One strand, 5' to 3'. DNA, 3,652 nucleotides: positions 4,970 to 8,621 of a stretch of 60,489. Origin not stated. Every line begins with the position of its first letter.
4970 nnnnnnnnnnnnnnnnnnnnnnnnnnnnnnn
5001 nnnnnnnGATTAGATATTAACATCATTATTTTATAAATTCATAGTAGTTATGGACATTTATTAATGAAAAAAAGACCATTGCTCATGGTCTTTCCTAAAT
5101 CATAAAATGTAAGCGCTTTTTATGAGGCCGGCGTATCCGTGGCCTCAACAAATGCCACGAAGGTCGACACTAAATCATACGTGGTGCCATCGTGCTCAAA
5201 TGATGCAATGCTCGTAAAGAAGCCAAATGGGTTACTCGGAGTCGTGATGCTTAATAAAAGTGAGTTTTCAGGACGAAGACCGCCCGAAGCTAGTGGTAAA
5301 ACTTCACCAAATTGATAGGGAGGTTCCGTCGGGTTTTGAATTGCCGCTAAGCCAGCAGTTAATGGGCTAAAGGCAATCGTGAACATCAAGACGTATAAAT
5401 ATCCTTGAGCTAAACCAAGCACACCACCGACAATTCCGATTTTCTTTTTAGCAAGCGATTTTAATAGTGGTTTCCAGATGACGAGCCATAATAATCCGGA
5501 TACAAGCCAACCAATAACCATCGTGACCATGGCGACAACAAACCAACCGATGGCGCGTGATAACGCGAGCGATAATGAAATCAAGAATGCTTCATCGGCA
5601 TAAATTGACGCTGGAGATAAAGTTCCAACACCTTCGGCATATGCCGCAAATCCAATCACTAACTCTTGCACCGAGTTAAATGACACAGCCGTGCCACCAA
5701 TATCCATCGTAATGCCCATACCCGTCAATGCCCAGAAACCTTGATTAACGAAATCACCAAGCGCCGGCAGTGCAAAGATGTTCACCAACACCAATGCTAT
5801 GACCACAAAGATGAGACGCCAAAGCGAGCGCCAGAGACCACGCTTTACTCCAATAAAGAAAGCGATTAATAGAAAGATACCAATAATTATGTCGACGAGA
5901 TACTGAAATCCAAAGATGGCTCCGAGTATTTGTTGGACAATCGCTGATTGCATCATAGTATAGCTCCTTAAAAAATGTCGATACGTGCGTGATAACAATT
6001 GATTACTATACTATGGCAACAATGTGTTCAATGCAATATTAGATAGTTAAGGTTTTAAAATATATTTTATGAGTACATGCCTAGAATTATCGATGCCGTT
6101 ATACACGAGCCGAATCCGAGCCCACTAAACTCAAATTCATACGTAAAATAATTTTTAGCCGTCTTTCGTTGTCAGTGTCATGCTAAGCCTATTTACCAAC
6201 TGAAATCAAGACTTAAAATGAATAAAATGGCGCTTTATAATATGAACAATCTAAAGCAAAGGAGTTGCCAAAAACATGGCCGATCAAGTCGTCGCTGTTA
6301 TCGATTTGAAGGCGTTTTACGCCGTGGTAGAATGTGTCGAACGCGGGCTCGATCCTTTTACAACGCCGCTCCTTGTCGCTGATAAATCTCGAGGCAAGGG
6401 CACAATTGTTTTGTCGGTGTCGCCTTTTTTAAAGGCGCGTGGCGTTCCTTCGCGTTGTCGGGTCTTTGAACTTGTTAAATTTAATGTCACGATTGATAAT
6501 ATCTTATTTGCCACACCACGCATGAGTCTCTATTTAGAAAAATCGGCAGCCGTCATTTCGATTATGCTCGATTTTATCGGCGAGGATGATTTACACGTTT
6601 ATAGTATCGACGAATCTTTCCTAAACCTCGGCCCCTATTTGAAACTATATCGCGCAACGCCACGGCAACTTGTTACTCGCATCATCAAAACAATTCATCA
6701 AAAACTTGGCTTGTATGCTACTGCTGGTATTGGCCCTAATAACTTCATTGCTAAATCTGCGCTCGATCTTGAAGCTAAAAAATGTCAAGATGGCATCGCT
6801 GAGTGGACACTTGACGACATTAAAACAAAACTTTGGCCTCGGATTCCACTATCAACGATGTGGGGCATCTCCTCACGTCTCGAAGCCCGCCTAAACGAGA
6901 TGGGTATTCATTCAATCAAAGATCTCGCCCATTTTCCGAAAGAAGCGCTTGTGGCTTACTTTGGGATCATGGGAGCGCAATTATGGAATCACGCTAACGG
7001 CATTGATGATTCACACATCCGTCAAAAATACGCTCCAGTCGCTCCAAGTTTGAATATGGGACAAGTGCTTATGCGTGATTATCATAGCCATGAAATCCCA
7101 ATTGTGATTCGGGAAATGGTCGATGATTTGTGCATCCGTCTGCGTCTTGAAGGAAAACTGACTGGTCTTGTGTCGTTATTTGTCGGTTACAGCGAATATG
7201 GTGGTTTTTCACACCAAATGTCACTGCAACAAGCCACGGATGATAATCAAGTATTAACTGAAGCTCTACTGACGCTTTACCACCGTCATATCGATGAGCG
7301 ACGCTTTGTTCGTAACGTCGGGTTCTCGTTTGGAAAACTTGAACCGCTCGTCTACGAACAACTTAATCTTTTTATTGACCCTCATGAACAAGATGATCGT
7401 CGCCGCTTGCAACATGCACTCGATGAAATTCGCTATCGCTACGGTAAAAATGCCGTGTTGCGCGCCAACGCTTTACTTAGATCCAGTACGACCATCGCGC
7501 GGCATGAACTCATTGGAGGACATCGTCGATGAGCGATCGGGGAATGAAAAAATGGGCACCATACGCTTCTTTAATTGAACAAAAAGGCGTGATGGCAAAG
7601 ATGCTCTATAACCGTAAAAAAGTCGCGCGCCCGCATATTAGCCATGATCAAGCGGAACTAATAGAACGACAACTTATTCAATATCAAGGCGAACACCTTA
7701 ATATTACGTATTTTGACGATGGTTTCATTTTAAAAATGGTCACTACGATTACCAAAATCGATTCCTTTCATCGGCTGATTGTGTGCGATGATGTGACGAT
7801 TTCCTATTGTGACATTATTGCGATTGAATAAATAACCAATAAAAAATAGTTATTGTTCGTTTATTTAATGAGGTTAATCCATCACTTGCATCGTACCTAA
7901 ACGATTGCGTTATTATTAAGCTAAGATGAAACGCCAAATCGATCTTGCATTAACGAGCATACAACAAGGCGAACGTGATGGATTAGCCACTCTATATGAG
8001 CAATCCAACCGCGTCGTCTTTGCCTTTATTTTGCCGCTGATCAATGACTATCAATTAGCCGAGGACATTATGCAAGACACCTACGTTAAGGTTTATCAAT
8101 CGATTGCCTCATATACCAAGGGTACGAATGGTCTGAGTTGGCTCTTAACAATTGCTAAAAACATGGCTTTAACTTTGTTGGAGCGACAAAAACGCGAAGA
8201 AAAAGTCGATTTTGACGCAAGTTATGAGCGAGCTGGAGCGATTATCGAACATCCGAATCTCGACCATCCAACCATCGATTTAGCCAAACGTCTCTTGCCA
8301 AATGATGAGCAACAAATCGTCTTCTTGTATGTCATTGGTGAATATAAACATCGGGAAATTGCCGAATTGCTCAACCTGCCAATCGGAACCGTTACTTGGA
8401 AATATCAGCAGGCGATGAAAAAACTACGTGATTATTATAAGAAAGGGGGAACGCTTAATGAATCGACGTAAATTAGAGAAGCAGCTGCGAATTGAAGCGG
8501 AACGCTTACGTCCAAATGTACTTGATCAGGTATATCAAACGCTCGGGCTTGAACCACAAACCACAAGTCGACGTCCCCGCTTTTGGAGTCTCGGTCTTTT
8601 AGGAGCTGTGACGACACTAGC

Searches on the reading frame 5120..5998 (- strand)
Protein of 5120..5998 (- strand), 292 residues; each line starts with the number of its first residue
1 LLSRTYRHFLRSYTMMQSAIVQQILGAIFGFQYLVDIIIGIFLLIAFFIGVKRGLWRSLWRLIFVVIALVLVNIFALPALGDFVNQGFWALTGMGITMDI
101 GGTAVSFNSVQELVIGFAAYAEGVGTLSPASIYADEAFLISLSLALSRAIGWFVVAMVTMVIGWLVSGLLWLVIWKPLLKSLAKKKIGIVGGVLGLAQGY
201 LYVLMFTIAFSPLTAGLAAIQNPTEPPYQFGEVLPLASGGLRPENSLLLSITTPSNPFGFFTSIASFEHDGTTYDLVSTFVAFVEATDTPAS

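Call 22: search_protein_families(library=pfam, proteins=[window:5120-5998:-], max_evalue=0.0001)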
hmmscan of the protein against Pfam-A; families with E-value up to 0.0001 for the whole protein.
window:5120-5998:- (292 aa): 1 family
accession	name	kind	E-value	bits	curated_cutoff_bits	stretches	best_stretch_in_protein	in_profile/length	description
PF02674.22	Colicin_V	-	4e-06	27.3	29.3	0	35-210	1-118/144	Colicin V production protein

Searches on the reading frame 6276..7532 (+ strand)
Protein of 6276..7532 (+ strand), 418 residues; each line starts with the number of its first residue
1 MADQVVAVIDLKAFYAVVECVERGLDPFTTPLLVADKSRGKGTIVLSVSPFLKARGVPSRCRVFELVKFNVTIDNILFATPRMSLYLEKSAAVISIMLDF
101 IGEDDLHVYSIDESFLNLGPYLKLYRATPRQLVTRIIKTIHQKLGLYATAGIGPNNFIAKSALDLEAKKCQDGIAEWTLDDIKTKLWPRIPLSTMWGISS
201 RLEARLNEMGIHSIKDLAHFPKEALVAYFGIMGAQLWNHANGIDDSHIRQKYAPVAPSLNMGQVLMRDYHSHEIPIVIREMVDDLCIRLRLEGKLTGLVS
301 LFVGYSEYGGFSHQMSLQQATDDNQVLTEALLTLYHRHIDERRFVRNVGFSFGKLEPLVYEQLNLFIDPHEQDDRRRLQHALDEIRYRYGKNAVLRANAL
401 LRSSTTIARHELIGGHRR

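Call 22: search_protein_families(library=pfam, proteins=[window:6276-7532:+], max_evalue=0.0001)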
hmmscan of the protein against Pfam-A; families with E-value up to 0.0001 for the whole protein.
window:6276-7532:+ (418 aa): 4 families
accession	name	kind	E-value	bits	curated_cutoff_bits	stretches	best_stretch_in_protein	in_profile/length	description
PF00817.25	IMS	-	4.4e-24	85.5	23.2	1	9-162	1-146/148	impB/mucB/samB family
PF11799.13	IMS_C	-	4.2e-16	59.8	20.7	1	263-365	8-109/109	impB/mucB/samB family C-terminal domain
PF11798.14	IMS_HHH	-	5.7e-07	29.8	24.4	1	180-211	2-32/32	IMS family HHH motif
PF21999.2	IMS_HHH_1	-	8e-06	26.7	27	1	197-244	5-53/53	DNA polymerase-iota, thumb domain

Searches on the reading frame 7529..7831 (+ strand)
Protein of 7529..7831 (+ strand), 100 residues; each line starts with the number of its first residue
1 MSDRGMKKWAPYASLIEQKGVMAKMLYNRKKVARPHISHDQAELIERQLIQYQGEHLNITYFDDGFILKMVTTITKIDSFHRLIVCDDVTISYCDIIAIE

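Call 22: search_protein_families(library=pfam, proteins=[window:7529-7831:+], max_evalue=0.0001)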
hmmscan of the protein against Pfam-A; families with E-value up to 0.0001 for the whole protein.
window:7529-7831:+ (100 aa): 1 family
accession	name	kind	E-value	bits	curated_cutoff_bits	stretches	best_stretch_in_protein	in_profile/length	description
PF08863.15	YolD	-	1.3e-09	38.5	27.5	1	15-96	2-90/94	YolD-like protein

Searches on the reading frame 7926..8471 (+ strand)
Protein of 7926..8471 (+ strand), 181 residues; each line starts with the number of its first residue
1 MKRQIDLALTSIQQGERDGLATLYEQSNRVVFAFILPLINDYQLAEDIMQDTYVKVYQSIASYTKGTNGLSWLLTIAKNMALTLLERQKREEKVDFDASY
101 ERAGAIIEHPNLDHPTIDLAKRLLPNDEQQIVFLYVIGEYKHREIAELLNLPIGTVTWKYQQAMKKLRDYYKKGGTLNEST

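Call 22: search_protein_families(library=pfam, proteins=[window:7926-8471:+], max_evalue=0.0001)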
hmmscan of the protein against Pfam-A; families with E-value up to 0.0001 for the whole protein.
window:7926-8471:+ (181 aa): 3 families
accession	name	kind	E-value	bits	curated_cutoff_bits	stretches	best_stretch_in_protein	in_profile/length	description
PF04542.20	Sigma70_r2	-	4.7e-12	46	24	1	23-90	1-70/71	Sigma-70 region 2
PF08281.18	Sigma70_r4_2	-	4.6e-10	39.4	25.7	1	120-167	7-54/54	Sigma-70, region 4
PF04545.22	Sigma70_r4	-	4.8e-06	26.4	24.1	1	124-168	5-49/50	Sigma-70, region 4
